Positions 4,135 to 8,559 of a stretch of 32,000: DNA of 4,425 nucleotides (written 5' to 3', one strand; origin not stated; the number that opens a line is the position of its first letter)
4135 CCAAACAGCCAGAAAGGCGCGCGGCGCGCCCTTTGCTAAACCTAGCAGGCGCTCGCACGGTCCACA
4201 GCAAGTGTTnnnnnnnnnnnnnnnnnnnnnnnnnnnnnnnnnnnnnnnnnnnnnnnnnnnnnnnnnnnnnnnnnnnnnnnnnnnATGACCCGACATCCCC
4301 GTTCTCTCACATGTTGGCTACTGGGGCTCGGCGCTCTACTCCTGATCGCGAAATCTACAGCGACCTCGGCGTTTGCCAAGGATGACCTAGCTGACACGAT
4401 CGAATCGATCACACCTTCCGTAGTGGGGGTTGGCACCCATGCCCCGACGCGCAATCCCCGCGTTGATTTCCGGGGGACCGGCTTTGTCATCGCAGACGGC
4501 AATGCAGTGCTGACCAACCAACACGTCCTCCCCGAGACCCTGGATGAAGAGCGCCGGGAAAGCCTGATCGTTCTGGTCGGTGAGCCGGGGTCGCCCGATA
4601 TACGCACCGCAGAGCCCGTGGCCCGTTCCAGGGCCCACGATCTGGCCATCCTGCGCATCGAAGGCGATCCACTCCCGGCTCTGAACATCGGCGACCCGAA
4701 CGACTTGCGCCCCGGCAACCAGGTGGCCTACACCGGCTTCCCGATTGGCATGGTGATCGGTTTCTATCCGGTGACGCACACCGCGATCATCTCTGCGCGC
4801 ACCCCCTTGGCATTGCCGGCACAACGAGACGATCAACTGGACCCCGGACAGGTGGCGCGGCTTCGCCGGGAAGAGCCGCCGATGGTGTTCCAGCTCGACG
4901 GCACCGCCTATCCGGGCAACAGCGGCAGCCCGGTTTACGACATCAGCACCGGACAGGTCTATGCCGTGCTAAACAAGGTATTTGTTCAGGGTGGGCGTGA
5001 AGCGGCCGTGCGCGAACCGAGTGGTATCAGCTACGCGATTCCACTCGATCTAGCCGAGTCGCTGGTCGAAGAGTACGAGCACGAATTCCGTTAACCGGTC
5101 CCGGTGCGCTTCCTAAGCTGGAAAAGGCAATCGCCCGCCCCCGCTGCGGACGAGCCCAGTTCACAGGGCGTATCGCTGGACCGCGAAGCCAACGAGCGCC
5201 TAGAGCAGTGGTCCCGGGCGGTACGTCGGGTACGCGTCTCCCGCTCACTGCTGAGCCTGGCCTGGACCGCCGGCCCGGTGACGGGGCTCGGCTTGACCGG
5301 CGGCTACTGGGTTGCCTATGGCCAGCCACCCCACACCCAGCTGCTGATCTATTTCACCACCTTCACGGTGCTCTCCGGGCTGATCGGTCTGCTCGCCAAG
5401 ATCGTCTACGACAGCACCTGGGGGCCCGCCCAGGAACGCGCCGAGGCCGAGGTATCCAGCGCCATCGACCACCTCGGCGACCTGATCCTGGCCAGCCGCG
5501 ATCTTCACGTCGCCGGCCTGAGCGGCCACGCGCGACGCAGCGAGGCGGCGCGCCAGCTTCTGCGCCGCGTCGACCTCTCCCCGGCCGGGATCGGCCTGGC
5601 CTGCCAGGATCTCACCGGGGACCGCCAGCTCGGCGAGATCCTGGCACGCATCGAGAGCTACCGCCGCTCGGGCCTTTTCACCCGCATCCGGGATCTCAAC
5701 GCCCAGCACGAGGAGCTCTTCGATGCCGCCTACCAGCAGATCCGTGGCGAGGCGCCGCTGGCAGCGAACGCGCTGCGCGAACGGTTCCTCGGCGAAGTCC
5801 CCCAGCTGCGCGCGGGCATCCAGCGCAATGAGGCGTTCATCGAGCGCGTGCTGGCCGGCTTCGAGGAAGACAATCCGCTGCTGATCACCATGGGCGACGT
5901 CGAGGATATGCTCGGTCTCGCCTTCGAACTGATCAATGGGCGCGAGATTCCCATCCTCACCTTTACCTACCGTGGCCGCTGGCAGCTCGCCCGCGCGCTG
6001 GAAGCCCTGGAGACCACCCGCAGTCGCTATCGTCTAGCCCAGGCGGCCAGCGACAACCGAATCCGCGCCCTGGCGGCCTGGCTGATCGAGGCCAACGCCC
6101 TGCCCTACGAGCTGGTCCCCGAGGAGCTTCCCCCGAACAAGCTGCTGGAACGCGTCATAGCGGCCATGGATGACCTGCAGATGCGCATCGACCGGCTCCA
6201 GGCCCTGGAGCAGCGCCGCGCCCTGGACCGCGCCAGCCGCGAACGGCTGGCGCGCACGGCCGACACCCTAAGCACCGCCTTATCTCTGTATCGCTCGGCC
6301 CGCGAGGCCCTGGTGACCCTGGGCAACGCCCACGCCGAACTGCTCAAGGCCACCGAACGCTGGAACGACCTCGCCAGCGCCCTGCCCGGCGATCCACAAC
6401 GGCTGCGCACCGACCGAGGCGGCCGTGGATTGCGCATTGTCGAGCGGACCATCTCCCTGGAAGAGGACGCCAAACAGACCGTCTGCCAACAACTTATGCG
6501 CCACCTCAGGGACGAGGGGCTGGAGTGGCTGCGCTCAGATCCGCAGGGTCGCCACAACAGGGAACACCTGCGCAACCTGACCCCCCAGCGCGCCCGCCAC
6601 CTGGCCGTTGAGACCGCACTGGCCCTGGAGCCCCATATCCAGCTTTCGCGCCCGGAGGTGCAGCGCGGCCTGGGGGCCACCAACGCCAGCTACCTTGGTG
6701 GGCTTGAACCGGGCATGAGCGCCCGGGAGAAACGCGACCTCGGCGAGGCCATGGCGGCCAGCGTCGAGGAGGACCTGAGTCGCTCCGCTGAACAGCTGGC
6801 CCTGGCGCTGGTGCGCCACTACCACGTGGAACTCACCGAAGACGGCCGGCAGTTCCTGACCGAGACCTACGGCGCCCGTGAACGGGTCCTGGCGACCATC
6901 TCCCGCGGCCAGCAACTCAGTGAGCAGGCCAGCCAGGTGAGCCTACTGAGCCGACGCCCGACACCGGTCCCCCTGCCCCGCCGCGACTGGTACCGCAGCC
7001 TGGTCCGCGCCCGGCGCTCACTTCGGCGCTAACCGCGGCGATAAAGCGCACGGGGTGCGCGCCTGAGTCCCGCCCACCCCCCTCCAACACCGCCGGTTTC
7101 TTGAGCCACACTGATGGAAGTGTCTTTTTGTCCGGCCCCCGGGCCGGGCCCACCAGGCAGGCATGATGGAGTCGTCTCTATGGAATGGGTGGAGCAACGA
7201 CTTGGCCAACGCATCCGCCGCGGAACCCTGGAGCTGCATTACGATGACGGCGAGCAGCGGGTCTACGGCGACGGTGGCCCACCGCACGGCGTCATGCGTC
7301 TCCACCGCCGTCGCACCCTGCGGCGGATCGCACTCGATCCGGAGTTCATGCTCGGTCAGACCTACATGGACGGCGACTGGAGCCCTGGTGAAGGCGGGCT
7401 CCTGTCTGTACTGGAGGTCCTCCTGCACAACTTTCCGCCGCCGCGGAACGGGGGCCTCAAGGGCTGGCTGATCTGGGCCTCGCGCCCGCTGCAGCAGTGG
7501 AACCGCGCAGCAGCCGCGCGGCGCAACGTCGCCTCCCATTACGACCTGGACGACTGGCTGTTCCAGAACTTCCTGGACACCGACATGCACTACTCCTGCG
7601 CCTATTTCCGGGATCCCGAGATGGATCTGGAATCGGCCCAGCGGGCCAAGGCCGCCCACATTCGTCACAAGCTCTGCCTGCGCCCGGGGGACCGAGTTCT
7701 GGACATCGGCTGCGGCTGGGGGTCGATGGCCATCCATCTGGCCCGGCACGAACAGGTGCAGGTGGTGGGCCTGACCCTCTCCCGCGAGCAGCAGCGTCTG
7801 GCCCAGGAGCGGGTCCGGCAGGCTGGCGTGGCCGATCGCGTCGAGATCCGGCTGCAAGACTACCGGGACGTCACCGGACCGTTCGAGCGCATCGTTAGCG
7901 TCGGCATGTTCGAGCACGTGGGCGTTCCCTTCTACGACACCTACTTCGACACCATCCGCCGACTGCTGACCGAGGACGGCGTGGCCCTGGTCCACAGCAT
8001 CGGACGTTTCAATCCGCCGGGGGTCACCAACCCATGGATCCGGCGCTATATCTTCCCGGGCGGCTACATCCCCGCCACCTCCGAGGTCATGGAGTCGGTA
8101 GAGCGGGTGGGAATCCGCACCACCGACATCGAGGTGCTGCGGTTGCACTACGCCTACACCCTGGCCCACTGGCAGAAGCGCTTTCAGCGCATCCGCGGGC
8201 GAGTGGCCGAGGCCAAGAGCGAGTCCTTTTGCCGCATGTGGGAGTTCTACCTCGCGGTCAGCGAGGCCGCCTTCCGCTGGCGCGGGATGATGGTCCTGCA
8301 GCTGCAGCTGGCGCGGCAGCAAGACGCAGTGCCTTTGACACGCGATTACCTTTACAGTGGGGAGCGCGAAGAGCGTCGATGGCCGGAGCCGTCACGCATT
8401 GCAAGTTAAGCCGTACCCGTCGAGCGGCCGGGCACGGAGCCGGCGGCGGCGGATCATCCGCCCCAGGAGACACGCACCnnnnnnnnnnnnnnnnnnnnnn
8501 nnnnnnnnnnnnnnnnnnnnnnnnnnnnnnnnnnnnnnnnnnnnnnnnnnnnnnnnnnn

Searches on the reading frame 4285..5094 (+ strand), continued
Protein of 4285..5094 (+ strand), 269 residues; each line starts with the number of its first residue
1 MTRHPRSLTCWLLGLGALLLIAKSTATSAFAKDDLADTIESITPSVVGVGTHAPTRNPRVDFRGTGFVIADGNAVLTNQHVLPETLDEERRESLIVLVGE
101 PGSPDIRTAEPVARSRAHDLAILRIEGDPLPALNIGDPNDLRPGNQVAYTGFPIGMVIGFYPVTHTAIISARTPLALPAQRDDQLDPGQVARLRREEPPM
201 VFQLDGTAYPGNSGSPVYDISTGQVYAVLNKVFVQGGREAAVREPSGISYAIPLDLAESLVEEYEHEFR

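Call 75: search_protein_families(library=ncbifam, proteins=[L089:8351-9748:-, L089:6191-8338:-, L089:4870-6228:-, L089:2057-4828:-, L088:5490-6884:-, L088:3342-5432:-, L090:12494-13900:+, L090:13923-15983:+, L090:11561-12262:+, L086:8853-10247:+], max_evalue=1e-20)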
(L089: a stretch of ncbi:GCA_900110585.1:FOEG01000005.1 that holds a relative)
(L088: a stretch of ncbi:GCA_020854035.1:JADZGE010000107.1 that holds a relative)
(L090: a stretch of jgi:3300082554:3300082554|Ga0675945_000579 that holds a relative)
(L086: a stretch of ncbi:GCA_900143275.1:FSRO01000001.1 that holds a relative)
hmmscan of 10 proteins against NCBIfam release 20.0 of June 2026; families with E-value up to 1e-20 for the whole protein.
L089:8351-9748:- (465 aa): 10 families
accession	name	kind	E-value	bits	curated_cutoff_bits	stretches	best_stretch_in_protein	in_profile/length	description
TIGR03013.1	EpsB_2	subfamily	1.1e-160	535.6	393.35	1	20-465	3-443/443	TIGR03013 family XrtA/PEP-CTERM system glycosyltransferase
TIGR03025.1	EPS_sugtrans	subfamily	5.5e-114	381.8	295.55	1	19-465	2-445/445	exopolysaccharide biosynthesis polyprenyl glycosylphosphotransferase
TIGR03023.1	WcaJ_sugtrans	equivalog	1.4e-85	288.3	410.75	1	20-464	3-452/453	undecaprenyl-phosphate glucose phosphotransferase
TIGR03022.1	WbaP_sugtrans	subfamily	1.4e-52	179.5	403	1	114-465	98-456/456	undecaprenyl-phosphate galactose phosphotransferase WbaP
NF050817.1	PolSacchBiosHfsE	equivalog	3e-49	168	750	1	265-459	261-460/467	polysaccharide biosynthesis protein HfsE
NF007518.0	PRK10124.1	equivalog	5.7e-41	140.7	684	1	239-462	237-461/464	undecaprenyl-phosphate glucose phosphotransferase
NF041877.1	EPS_EpsZ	equivalog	1.5e-40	139.2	800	1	123-464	116-458/459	exopolysaccharide biosynthesis polyisoprenyl-phosphate hexose-1-phosphate transferase EpsZ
NF052601.1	undeca_RfbP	equivalog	1.5e-39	135.7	330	1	269-462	38-239/244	undecaprenyl-phosphate galactose phosphotransferase family protein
NF011751.0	PRK15204.1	equivalog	1.4e-33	116.2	907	1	267-464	272-475/476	undecaprenyl-phosphate galactose phosphotransferase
NF045514.1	glycotran_HepC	equivalog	8.2e-23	80.8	140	1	268-385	109-211/220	heterocyst development glycosyltransferase HepC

L089:6191-8338:- (715 aa): 1 family
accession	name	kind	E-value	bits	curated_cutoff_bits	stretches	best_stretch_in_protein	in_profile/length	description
TIGR02916.1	PEP_his_kin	equivalog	3.2e-220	733.2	300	1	8-685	1-679/679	XrtA/PEP-CTERM system histidine kinase PrsK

L089:4870-6228:- (452 aa): 25 families
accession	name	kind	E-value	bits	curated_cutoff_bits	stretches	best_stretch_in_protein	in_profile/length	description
TIGR02915.1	PEP_resp_reg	equivalog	1.4e-220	732.8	502.6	1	9-452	1-445/445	PEP-CTERM-box response regulator transcription factor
NF008469.0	PRK11361.1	equivalog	1.9e-118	396.1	714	1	5-451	3-456/461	acetoacetate metabolism transcriptional regulator AtoC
TIGR01818.1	ntrC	equivalog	1.4e-110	370.3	558.6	1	10-394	2-381/463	nitrogen regulation protein NR(I)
NF041552.1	TF_PrdR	equivalog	1.3e-102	344.1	795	1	125-449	249-576/577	sigma-54 dependent transcriptional regulator PrdR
TIGR01817.1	nifA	equivalog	1.3e-101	341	528.85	1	118-405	168-453/534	nif-specific transcriptional activator NifA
NF011695.0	PRK15115.1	equivalog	1.2e-100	337.4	763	1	5-451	5-438/445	two-component system response regulator GlrR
NF041946.1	LuxO_transreg_Vib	equivalog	2.4e-98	329.9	800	1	29-397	21-383/463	quorum-sensing sigma-54 dependent transcriptional regulator LuxO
NF051870.1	NAssimRespRegNtrX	equivalog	1.2e-97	327.7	600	1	10-450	5-451/452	nitrogen assimilation response regulator NtrX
NF007689.0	PRK10365.1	equivalog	1.2e-97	327.5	760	1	8-446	7-439/441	sigma-54-dependent response regulator transcription factor ZraR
TIGR02329.1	propionate_PrpR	equivalog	8.4e-95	318.4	499.2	1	142-447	207-525/526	propionate catabolism operon regulatory protein PrpR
NF038308.1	RNA_repair_RtcR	equivalog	4.1e-93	313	650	1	115-423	148-485/530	RNA repair transcriptional activator RtcR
NF050807.1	TransRegFlbDCaul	equivalog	3e-92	309.8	750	1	76-425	65-414/454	sigma-54-dependent transcriptional regulator FlbD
NF003451.0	PRK05022.1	equivalog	3.3e-92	309.8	476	1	145-452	188-511/512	nitric oxide reductase transcriptional regulator NorR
NF008176.1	PRK10923.1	equivalog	6.1e-91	305.3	620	1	9-398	6-389/469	nitrogen regulation protein NR(I)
NF011953.0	PRK15424.1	equivalog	2.8e-86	290.3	703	1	144-447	216-532/538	propionate catabolism operon regulatory protein PrpR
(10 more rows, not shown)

L089:2057-4828:- (923 aa): 4 families
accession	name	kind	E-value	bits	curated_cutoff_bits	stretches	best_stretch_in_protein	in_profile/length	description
TIGR02917.1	PEP_TPR_lipo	equivalog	1.2e-126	423.8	312.2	2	442-904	438-897/899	XrtA/PEP-CTERM system TPR-repeat protein PrsT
NF040959.1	MamA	equivalog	1.9e-32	112.4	200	0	579-737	45-203/204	magnetosome protein MamA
TIGR02521.1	type_IV_pilW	equivalog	1.6e-27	96.6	154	0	273-370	126-224/234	type IV pilus biogenesis/stability protein PilW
NF052415.1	T3SS_chap_SctY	equivalog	6.6e-27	94.1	70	0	812-904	8-103/106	type III secretion apparatus assembly chaperone SctY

L088:5490-6884:- (464 aa): 10 families
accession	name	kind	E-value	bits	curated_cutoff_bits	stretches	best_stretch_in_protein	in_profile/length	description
TIGR03013.1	EpsB_2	subfamily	3.9e-159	530.4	393.35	1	21-464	4-443/443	TIGR03013 family XrtA/PEP-CTERM system glycosyltransferase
TIGR03025.1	EPS_sugtrans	subfamily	1.5e-120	403.4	295.55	1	21-464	4-445/445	exopolysaccharide biosynthesis polyprenyl glycosylphosphotransferase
TIGR03023.1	WcaJ_sugtrans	equivalog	7.9e-90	302.3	410.75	1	49-463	30-452/453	undecaprenyl-phosphate glucose phosphotransferase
TIGR03022.1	WbaP_sugtrans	subfamily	3.7e-59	201.2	403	1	55-464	37-456/456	undecaprenyl-phosphate galactose phosphotransferase WbaP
NF050817.1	PolSacchBiosHfsE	equivalog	1.8e-51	175.4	750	1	53-458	50-460/467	polysaccharide biosynthesis protein HfsE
NF007518.0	PRK10124.1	equivalog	6.8e-45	153.7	684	1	128-455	130-455/464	undecaprenyl-phosphate glucose phosphotransferase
NF041877.1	EPS_EpsZ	equivalog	2e-42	145.4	800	1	56-463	47-458/459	exopolysaccharide biosynthesis polyisoprenyl-phosphate hexose-1-phosphate transferase EpsZ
NF052601.1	undeca_RfbP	equivalog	5.8e-40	137.1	330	1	347-460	131-238/244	undecaprenyl-phosphate galactose phosphotransferase family protein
NF011751.0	PRK15204.1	equivalog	4.9e-32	111.2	907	1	270-463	275-475/476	undecaprenyl-phosphate galactose phosphotransferase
NF045514.1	glycotran_HepC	equivalog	7.6e-23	80.9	140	1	271-384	113-211/220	heterocyst development glycosyltransferase HepC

L088:3342-5432:- (696 aa): 2 families
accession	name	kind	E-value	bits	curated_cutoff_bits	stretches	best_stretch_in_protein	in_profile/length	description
TIGR02916.1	PEP_his_kin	equivalog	4.8e-259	861.6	300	1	9-674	2-679/679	XrtA/PEP-CTERM system histidine kinase PrsK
NF008468.0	PRK11360.1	equivalog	2.6e-22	78.9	646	1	504-677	430-610/616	two-component system sensor histidine kinase AtoS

L090:12494-13900:+ (468 aa): 10 families
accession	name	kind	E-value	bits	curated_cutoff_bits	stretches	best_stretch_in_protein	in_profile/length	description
TIGR03013.1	EpsB_2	subfamily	6.1e-176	585.8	393.35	1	20-468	3-443/443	TIGR03013 family XrtA/PEP-CTERM system glycosyltransferase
TIGR03025.1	EPS_sugtrans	subfamily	1.3e-120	403.7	295.55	1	20-466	3-443/445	exopolysaccharide biosynthesis polyprenyl glycosylphosphotransferase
TIGR03023.1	WcaJ_sugtrans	equivalog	2.7e-87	294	410.75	1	20-465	3-450/453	undecaprenyl-phosphate glucose phosphotransferase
TIGR03022.1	WbaP_sugtrans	subfamily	5.6e-56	190.7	403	1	19-467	4-455/456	undecaprenyl-phosphate galactose phosphotransferase WbaP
NF041877.1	EPS_EpsZ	equivalog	1.7e-45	155.5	800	1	102-466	91-457/459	exopolysaccharide biosynthesis polyisoprenyl-phosphate hexose-1-phosphate transferase EpsZ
NF050817.1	PolSacchBiosHfsE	equivalog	2.2e-44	152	750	1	270-462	263-460/467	polysaccharide biosynthesis protein HfsE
NF007518.0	PRK10124.1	equivalog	2.3e-40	138.7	684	1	273-458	268-454/464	undecaprenyl-phosphate glucose phosphotransferase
NF052601.1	undeca_RfbP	equivalog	8.3e-39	133.3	330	1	273-465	39-239/244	undecaprenyl-phosphate galactose phosphotransferase family protein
NF011751.0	PRK15204.1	equivalog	6.2e-35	120.7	907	1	97-465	97-473/476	undecaprenyl-phosphate galactose phosphotransferase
NF045514.1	glycotran_HepC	equivalog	8.8e-25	87.3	140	1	275-388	113-211/220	heterocyst development glycosyltransferase HepC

L090:13923-15983:+ (686 aa): 2 families
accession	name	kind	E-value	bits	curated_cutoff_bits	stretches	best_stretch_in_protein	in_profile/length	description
TIGR02916.1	PEP_his_kin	equivalog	2.1e-275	915.6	300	1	9-681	2-678/679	XrtA/PEP-CTERM system histidine kinase PrsK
NF008468.0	PRK11360.1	equivalog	2.8e-21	75.5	646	1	479-685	398-610/616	two-component system sensor histidine kinase AtoS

L090:11561-12262:+ (233 aa): 1 family
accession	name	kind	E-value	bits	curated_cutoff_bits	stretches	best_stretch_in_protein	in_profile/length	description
NF007935.0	PRK10651.1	equivalog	9.7e-24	83.7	250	1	41-212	47-211/216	two-component system response regulator NarL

L086:8853-10247:+ (464 aa): 10 families
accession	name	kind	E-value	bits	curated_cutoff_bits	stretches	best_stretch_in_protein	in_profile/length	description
TIGR03013.1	EpsB_2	subfamily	3.8e-181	603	393.35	1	19-464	2-443/443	TIGR03013 family XrtA/PEP-CTERM system glycosyltransferase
TIGR03025.1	EPS_sugtrans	subfamily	1.1e-120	403.9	295.55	1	20-462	3-443/445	exopolysaccharide biosynthesis polyprenyl glycosylphosphotransferase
TIGR03023.1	WcaJ_sugtrans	equivalog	3.4e-86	290.3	410.75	1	19-461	2-450/453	undecaprenyl-phosphate glucose phosphotransferase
TIGR03022.1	WbaP_sugtrans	subfamily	1.9e-57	195.6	403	1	16-463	1-455/456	undecaprenyl-phosphate galactose phosphotransferase WbaP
NF041877.1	EPS_EpsZ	equivalog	5.7e-46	157.1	800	1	117-462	106-457/459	exopolysaccharide biosynthesis polyisoprenyl-phosphate hexose-1-phosphate transferase EpsZ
NF050817.1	PolSacchBiosHfsE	equivalog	3e-43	148.2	750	1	57-457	54-459/467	polysaccharide biosynthesis protein HfsE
NF052601.1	undeca_RfbP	equivalog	1.8e-39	135.4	330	1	267-461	37-239/244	undecaprenyl-phosphate galactose phosphotransferase family protein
NF007518.0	PRK10124.1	equivalog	2.5e-39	135.3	684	1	41-455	40-455/464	undecaprenyl-phosphate glucose phosphotransferase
NF011751.0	PRK15204.1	equivalog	4.1e-34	118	907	1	115-460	118-472/476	undecaprenyl-phosphate galactose phosphotransferase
NF045514.1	glycotran_HepC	equivalog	3.1e-22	78.9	140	1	270-384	112-211/220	heterocyst development glycosyltransferase HepC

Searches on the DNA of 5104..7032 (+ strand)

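Call 83: search_rna_families(sources=[L026, L037, L015, L065, L060, L081], threshold=gathering)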
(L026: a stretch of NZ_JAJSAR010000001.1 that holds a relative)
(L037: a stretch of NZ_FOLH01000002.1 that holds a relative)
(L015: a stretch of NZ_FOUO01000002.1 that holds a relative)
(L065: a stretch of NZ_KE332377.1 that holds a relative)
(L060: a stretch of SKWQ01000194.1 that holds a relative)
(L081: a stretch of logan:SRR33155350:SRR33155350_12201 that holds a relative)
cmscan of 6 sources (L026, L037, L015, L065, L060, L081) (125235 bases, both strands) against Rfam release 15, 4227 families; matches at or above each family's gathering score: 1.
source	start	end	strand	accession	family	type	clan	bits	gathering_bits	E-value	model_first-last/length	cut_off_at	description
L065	5009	5243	-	RF01673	PhrS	Gene; sRNA;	-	59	37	3.2e-11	1-212/212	no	PhrS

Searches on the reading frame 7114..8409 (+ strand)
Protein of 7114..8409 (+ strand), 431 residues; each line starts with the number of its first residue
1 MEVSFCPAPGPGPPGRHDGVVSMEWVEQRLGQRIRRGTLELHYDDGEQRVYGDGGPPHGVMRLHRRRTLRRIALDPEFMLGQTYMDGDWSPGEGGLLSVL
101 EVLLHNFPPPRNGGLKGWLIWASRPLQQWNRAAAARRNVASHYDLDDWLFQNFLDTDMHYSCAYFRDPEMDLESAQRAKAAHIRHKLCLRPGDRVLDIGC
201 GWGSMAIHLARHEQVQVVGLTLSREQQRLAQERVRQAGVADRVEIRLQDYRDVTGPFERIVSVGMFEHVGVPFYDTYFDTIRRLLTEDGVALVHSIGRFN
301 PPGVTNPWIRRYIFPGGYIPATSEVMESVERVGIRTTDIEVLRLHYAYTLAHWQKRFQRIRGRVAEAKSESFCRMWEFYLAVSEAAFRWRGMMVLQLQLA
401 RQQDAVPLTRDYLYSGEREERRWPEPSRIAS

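Call 3: search_protein_families(library=pfam, proteins=[window:7114-8409:+], max_evalue=0.01)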
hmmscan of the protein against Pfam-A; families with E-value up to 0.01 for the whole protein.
window:7114-8409:+ (431 aa): 16 families
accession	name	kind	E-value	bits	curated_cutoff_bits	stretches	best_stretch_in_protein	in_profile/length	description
PF02353.26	CMAS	-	1.6e-92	310.1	27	1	134-396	5-272/273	Mycolic acid cyclopropane synthetase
PF13649.12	Methyltransf_25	-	1.6e-15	58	27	1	195-289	1-97/97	Methyltransferase domain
PF13489.12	Methyltransf_23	-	2.5e-12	47.3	27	1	177-297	6-120/164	Methyltransferase domain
PF08242.18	Methyltransf_12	-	7.9e-11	43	30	1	196-290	1-97/98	Methyltransferase domain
PF08241.18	Methyltransf_11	-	1.5e-10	42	21.2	1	196-292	1-94/95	Methyltransferase domain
PF13847.12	Methyltransf_31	-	6.5e-10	39.3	27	1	190-297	2-113/145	Methyltransferase domain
PF01135.25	PCMT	-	1.4e-05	25.4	20.3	1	178-251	60-134/210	Protein-L-isoaspartate(D-aspartate) O-methyltransferase (PCMT)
PF25371.1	DUF7884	-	5.5e-05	23.8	27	1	36-88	11-64/90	Domain of unknown function (DUF7884)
PF05175.20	MTS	-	5.9e-05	23.2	23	1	191-261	31-103/170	Methyltransferase small domain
PF07021.18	MetW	-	8e-05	22.8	21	1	188-226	10-48/193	Methionine biosynthesis protein MetW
PF12847.13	Methyltransf_18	-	0.00033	21.1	27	1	189-254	12-78/151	Methyltransferase domain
PF02475.24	TRM5-TYW2_MTfase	-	0.00043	20.7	28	1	189-291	34-133/164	TRM5/TYW2 methyltransferase domain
PF01209.24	Ubie_methyltran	-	0.0014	18.5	20.1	1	182-244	38-101/233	ubiE/COQ5 methyltransferase family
PF01596.23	Methyltransf_3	-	0.0064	16.3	22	1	189-257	42-112/204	O-methyltransferase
PF01728.25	FtsJ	-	0.0065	16.8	24.1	0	181-236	10-69/181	FtsJ-like methyltransferase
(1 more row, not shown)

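Call 50: search_protein_families(library=ncbifam, proteins=[window:7114-8409:+], max_evalue=0.00001)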
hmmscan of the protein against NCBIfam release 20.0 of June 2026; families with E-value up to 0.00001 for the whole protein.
window:7114-8409:+ (431 aa): 14 families
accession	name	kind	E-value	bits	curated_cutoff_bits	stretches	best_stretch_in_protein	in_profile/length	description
NF053839.1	CPFASynBruc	equivalog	2e-150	501.3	600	1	27-420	6-403/410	cyclopropane fatty acid synthase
NF008686.0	PRK11705.1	equivalog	1.8e-91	307.1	400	1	61-403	39-374/383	cyclopropane fatty acyl phospholipid synthase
NF040703.1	cyclopro_CfaB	exception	8.9e-72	242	650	1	136-414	104-393/393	C17 cyclopropane fatty acid synthase CfaB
NF040660.1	mycolic_MTase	equivalog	6e-56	190.1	390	1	137-399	6-281/283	cyclopropane mycolic acid synthase family methyltransferase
NF043040.1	corrin_prot_MT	hypoth_equivalog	4.1e-12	46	180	1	170-293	19-147/216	corrinoid protein-associated methyltransferase CpaM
TIGR02021.1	BchM-ChlM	equivalog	2.4e-09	37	158.9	1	191-268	54-130/218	magnesium protoporphyrin IX methyltransferase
TIGR01983.1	UbiG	equivalog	1.3e-08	34.5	102.95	1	192-298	50-156/228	bifunctional 2-polyprenyl-6-hydroxyphenol methylase/3-demethylubiquinol 3-O-methyltransferase UbiG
NF041943.1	GPPMT_Stmyces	equivalog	2.8e-08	34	400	1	172-253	60-139/272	geranyl diphosphate 2-C-methyltransferase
NF045667.1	MTase_DVU1556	equivalog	5.4e-08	32.6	155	1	188-237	19-68/213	DVU_1556 family methyltransferase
NF050150.1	RiPP_MTase_ApyS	equivalog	3.3e-07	29.8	400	1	175-253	128-204/323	RiPP biosynthesis methyltransferase ApyS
NF001453.0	PRK00312.1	equivalog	4.2e-07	29.7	188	1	179-273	68-163/217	protein-L-isoaspartate(D-aspartate) O-methyltransferase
TIGR02469.1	CbiT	equivalog_domain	8.9e-07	29.2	78.3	1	185-249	13-77/124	precorrin-6Y C5,15-methyltransferase (decarboxylating) subunit CbiT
NF041675.1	sarc_dimgly_tmase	equivalog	2.4e-06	27.7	550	1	135-253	11-128/278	sarcosine/dimethylglycine N-methyltransferase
NF001244.0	PRK00216.1-5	equivalog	5.4e-06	25.9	216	1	189-252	46-111/236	bifunctional demethylmenaquinone methyltransferase/2-methoxy-6-polyprenyl-1,4-benzoquinol methylase UbiE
